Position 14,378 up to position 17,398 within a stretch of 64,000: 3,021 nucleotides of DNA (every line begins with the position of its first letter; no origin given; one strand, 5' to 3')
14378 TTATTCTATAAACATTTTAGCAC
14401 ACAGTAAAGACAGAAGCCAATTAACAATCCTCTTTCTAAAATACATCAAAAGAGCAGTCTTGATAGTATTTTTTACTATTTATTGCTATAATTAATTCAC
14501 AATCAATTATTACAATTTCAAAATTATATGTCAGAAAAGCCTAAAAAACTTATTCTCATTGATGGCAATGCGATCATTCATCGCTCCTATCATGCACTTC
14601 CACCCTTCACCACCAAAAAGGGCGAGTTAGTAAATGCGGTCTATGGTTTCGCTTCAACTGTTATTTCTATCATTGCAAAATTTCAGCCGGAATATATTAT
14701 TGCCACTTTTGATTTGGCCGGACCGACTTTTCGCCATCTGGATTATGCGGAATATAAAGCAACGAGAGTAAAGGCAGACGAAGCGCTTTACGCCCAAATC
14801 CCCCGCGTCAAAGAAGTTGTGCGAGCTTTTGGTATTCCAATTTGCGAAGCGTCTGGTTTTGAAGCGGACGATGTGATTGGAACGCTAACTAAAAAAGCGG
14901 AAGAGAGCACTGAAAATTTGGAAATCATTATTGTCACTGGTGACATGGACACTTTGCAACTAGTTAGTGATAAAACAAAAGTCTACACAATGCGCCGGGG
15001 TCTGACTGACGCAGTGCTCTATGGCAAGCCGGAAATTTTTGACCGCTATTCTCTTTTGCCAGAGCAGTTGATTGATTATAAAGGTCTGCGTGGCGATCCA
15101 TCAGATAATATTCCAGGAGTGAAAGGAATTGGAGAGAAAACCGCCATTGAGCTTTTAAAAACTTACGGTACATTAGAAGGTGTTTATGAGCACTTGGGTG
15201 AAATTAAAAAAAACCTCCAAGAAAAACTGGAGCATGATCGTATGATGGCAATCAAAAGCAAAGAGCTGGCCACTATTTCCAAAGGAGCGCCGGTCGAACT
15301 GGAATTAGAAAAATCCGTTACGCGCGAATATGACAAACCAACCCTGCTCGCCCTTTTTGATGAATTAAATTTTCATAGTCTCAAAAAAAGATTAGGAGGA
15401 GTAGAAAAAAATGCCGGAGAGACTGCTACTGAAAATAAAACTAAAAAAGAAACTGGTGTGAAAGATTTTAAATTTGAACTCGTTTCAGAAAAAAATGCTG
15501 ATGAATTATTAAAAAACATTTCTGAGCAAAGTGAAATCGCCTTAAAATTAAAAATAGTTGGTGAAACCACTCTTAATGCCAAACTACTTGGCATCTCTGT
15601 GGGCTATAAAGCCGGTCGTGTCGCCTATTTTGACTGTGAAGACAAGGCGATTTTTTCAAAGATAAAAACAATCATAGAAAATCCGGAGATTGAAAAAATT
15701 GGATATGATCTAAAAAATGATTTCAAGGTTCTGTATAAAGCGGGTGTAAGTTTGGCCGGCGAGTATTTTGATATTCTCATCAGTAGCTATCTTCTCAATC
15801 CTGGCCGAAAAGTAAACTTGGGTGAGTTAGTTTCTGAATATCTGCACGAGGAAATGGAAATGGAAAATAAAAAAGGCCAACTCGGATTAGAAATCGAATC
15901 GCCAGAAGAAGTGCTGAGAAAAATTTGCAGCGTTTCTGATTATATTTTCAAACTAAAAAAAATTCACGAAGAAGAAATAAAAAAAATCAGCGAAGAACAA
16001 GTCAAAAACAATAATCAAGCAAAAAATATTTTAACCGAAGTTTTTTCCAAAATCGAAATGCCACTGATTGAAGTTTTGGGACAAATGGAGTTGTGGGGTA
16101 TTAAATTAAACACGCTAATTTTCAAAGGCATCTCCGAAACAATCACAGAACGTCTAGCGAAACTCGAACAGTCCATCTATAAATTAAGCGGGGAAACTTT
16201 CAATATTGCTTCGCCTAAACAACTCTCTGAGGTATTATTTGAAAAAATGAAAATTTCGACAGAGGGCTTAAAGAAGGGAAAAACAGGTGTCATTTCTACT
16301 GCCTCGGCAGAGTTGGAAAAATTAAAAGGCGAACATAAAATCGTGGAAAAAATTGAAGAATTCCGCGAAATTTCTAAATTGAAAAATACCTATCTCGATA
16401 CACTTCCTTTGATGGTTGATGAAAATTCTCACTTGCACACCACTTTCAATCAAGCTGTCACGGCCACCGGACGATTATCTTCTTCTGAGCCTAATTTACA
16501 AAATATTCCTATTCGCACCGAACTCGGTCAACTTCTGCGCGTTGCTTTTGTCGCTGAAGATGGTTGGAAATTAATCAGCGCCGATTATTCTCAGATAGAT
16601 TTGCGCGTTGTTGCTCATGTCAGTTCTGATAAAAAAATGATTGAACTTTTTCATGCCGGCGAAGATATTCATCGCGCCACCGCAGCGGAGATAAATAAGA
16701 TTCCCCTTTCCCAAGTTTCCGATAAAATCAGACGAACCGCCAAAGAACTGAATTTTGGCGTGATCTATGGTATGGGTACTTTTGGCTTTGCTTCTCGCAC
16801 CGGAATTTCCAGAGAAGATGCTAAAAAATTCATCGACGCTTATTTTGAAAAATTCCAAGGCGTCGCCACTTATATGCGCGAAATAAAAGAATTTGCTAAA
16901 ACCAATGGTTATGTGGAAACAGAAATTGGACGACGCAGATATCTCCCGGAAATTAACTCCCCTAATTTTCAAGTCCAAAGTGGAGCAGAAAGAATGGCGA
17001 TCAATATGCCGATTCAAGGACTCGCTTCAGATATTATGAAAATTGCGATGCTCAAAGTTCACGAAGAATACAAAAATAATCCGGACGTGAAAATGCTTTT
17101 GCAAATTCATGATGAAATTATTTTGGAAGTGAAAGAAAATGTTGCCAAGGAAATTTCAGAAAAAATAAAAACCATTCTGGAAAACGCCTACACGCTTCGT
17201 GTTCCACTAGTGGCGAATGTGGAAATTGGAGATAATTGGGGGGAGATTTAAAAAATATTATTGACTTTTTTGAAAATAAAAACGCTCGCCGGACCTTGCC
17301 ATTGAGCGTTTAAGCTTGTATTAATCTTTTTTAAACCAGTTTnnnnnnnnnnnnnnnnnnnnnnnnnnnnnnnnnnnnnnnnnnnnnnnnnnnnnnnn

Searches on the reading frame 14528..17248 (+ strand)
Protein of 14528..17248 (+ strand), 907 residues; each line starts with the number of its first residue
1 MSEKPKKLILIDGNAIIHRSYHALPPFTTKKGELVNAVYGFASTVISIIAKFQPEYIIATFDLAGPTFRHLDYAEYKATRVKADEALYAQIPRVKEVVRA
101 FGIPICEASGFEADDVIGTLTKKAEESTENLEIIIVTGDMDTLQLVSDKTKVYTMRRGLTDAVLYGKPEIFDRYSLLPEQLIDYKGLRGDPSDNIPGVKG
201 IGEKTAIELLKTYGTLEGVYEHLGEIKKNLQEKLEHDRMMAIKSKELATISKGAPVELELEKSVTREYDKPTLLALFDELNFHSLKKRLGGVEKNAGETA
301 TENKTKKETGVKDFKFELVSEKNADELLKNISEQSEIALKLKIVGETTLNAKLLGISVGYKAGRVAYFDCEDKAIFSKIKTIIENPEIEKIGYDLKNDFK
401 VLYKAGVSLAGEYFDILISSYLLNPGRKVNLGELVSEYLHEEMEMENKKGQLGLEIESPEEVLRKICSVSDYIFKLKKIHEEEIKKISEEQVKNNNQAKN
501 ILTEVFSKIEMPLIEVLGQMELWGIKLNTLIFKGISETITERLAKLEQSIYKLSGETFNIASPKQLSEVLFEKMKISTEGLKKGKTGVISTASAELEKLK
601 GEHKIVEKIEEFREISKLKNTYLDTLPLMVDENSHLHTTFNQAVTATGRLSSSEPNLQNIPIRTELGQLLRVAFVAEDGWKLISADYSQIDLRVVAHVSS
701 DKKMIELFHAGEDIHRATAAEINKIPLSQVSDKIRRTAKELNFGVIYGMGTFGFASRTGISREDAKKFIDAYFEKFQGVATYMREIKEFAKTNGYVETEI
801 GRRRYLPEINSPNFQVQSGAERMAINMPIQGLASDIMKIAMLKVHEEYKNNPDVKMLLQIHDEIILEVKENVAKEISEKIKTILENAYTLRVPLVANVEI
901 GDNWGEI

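Call 96: list_cluster_members(proteins=[window:14528-17248:+, window:19542-20657:+, window:20943-21689:-])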
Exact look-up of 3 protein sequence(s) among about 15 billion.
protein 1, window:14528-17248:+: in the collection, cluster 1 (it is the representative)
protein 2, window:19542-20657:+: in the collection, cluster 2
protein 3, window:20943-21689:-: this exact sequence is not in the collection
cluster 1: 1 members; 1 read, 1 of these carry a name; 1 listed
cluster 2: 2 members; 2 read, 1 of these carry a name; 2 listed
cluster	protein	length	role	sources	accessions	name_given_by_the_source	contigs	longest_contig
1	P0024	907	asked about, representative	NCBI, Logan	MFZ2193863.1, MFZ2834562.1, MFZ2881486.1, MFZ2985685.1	MAG: DNA polymerase I [Candidatus Moraniibacteriota bacterium]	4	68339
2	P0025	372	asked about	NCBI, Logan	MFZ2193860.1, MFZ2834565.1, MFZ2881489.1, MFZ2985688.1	MAG: radical SAM protein [Candidatus Moraniibacteriota bacterium]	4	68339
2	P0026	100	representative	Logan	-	-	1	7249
